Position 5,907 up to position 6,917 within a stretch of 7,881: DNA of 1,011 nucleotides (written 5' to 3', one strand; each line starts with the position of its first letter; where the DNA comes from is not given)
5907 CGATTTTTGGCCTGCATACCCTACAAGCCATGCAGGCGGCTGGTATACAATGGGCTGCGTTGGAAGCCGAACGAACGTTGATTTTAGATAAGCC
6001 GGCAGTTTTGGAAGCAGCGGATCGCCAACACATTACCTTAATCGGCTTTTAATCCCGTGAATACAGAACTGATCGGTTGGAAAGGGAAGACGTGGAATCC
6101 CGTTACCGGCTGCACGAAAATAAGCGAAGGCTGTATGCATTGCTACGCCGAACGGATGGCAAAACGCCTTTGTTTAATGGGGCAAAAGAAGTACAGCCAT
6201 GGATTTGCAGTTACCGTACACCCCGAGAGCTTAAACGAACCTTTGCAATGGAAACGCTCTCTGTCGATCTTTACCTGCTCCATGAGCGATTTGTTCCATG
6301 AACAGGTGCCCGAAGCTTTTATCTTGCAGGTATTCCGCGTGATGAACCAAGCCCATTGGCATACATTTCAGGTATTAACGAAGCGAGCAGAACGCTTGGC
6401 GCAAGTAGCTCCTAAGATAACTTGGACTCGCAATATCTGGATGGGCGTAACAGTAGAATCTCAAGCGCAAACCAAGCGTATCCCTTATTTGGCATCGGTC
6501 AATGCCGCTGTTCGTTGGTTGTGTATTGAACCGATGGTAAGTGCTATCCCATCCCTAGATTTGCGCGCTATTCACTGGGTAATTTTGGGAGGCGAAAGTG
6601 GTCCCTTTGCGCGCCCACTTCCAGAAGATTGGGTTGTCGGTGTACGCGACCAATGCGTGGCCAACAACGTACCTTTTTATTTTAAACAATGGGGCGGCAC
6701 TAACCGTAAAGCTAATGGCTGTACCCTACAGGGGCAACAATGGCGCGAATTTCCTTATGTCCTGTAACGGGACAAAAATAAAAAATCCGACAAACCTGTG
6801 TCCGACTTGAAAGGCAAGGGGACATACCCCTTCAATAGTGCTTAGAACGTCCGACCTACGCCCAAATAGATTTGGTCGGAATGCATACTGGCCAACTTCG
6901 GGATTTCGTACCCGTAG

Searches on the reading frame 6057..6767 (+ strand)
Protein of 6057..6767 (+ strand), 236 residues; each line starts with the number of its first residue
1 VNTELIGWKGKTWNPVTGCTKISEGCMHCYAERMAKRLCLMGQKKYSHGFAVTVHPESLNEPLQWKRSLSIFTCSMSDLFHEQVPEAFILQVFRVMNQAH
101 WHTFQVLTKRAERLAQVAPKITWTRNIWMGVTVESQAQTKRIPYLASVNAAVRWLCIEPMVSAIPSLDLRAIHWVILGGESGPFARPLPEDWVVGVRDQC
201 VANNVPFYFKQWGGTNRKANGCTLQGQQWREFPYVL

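Call 5: search_protein_families(library=pfam, proteins=[window:6057-6767:+], max_evalue=0.01)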
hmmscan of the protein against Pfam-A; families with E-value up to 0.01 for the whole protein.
window:6057-6767:+ (236 aa): 1 family
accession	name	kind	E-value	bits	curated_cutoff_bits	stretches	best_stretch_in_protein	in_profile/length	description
PF07505.17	DUF5131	-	1.3e-92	310.1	28.9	1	6-233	4-243/243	Protein of unknown function (DUF5131)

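Call 7: find_encoding_contigs(protein=window:6057-6767:+, flank=10000, max_places=10)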
Protein window:6057-6767:+ (236 aa): no gene with exactly this product is on record in the collection.
